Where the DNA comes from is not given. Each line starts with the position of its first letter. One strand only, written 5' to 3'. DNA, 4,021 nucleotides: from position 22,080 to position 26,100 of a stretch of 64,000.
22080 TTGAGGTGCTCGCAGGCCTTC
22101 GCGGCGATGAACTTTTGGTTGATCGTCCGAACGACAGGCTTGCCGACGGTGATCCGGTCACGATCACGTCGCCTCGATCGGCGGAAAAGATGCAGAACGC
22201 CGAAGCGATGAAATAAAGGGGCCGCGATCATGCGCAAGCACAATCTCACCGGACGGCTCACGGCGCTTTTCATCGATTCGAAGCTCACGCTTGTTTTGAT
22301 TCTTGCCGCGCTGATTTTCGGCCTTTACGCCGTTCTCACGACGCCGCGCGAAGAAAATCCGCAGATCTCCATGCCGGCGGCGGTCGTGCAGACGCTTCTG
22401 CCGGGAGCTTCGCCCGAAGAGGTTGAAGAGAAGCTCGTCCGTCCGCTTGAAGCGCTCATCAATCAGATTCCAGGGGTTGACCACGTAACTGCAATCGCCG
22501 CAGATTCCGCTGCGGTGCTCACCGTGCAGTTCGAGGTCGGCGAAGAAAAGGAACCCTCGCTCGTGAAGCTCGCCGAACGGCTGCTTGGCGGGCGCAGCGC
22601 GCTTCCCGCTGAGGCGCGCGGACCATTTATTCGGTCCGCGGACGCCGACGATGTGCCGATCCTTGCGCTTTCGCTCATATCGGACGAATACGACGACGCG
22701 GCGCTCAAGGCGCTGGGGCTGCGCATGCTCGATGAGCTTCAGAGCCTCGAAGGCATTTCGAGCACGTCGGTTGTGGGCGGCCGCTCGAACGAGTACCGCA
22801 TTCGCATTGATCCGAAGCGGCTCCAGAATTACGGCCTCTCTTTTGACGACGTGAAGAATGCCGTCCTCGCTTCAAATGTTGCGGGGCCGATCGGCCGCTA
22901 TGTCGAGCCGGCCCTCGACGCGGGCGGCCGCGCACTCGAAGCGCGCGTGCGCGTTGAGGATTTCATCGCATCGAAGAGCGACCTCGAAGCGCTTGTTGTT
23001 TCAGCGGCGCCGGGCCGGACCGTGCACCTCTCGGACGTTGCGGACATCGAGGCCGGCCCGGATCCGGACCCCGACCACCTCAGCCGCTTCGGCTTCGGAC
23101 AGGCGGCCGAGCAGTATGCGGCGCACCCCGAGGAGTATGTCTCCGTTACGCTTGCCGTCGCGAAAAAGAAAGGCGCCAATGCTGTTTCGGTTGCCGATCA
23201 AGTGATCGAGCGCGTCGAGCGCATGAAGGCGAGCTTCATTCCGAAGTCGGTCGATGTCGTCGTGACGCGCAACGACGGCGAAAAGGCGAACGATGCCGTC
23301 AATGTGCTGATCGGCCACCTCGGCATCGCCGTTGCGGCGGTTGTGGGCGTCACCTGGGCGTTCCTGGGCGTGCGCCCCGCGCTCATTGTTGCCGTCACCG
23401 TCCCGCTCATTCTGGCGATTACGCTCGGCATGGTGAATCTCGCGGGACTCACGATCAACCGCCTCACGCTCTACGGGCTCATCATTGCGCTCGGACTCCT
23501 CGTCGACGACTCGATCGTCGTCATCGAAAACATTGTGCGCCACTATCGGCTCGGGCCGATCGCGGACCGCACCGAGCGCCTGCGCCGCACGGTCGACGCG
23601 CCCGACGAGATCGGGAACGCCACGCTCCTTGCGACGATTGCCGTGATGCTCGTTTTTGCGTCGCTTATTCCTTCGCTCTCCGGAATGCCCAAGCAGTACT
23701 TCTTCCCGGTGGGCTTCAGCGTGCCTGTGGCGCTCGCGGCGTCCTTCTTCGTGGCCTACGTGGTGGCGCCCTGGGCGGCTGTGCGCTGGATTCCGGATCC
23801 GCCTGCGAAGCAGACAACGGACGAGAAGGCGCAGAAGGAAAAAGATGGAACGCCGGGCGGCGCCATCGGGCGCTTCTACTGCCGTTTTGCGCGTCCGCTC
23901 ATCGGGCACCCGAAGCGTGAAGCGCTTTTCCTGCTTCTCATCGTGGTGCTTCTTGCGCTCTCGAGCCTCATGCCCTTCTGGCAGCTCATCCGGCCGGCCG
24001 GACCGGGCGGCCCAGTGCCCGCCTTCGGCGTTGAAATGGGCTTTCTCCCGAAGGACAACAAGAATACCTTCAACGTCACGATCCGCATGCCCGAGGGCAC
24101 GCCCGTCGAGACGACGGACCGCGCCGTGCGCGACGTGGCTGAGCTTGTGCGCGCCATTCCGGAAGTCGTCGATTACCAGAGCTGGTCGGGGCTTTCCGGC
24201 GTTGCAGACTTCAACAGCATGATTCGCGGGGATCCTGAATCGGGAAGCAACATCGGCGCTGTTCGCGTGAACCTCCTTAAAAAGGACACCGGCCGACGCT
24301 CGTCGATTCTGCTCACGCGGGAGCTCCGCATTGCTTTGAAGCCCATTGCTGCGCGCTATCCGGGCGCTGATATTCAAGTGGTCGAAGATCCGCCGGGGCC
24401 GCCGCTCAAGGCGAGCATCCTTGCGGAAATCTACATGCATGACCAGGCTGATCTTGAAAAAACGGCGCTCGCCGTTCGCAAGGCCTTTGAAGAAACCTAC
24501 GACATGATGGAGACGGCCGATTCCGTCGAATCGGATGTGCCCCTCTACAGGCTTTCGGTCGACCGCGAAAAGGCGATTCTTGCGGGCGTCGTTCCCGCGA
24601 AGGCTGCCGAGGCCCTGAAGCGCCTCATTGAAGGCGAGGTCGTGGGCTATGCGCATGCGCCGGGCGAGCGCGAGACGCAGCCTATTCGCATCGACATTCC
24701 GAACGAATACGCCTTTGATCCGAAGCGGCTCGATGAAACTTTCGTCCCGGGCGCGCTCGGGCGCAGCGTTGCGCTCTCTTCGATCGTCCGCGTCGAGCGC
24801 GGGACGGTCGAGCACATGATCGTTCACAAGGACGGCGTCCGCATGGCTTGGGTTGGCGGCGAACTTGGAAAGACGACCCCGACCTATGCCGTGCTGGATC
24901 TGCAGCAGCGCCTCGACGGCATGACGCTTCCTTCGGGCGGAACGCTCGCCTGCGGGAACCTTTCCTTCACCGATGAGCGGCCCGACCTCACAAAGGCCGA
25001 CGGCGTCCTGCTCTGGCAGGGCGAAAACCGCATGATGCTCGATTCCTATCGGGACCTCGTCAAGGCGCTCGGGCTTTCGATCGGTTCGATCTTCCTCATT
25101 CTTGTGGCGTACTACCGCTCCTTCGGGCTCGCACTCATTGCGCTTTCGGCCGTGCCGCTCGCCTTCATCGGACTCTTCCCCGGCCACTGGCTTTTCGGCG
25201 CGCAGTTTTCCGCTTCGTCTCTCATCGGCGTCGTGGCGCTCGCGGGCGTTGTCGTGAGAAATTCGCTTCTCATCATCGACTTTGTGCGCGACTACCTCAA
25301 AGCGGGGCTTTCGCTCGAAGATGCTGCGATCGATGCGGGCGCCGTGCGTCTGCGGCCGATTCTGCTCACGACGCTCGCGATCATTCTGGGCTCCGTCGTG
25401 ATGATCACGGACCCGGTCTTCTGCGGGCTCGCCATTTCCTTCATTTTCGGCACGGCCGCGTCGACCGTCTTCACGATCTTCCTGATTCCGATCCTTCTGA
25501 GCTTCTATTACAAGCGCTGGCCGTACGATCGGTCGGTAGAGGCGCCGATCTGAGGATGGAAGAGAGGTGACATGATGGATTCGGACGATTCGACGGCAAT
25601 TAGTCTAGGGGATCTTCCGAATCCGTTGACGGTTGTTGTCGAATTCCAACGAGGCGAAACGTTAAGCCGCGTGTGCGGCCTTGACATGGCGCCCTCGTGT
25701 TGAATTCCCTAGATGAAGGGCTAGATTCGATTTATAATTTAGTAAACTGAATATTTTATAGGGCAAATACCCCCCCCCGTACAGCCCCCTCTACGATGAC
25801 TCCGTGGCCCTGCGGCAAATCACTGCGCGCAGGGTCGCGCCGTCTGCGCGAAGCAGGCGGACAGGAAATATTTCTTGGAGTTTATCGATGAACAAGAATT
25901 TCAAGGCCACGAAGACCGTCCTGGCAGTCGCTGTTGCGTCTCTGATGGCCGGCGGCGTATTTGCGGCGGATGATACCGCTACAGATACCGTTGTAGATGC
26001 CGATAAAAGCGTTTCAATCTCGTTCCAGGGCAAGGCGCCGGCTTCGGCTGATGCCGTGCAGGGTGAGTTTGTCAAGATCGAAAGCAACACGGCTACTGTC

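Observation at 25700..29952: Chlamydial-Pmp-type autotransporter preceded by a C9 homopolymer in an AT-rich promoter: candidate phase-variable adhesin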

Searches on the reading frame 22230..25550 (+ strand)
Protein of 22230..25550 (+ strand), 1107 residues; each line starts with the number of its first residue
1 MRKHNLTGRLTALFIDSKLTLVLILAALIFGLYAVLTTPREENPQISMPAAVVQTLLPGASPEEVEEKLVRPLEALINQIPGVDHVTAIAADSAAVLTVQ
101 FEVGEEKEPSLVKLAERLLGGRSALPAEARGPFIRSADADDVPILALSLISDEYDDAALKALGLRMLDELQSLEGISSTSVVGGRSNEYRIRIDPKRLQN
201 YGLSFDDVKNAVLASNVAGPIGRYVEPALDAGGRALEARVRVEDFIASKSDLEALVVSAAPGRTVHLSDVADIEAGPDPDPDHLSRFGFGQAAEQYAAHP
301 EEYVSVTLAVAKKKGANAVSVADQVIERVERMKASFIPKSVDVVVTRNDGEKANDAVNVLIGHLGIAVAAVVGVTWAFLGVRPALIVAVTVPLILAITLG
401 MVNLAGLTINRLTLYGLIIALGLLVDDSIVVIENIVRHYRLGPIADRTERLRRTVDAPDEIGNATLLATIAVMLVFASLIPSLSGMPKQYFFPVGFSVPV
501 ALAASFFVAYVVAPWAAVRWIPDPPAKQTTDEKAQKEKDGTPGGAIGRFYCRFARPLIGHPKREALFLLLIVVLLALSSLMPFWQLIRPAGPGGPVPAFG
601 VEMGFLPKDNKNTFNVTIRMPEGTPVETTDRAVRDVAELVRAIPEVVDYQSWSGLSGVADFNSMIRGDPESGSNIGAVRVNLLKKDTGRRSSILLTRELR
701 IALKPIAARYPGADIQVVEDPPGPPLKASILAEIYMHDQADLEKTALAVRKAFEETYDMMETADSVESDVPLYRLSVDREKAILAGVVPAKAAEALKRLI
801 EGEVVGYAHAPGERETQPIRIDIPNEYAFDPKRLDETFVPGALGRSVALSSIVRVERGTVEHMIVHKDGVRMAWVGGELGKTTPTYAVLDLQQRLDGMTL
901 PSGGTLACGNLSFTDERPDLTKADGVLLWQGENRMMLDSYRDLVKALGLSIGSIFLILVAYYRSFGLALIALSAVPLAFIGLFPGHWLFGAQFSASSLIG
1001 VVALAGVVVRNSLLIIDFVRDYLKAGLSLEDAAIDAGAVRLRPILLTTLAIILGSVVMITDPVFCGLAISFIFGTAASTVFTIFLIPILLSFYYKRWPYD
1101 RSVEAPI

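Call 32: search_protein_families(library=pfam, proteins=[window:22230-25550:+], max_evalue=0.01)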
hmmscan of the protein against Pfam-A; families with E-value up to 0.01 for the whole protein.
window:22230-25550:+ (1107 aa): 2 families
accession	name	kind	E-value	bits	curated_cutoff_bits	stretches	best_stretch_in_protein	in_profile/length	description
PF00873.25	ACR_tran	-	4.5e-141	472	28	1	13-1089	4-1016/1021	AcrB/AcrD/AcrF family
PF02355.23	SecD_SecF_C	-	8.5e-05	22.5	20.5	0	339-512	16-182/189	Protein export membrane protein SecD/SecF, C-terminal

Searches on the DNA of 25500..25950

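Call 26: search_rna_families(source=window, start=25500, end=25950, threshold=evalue, max_evalue=1)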
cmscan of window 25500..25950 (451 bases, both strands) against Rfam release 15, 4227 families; matches with E-value up to 1: 0.
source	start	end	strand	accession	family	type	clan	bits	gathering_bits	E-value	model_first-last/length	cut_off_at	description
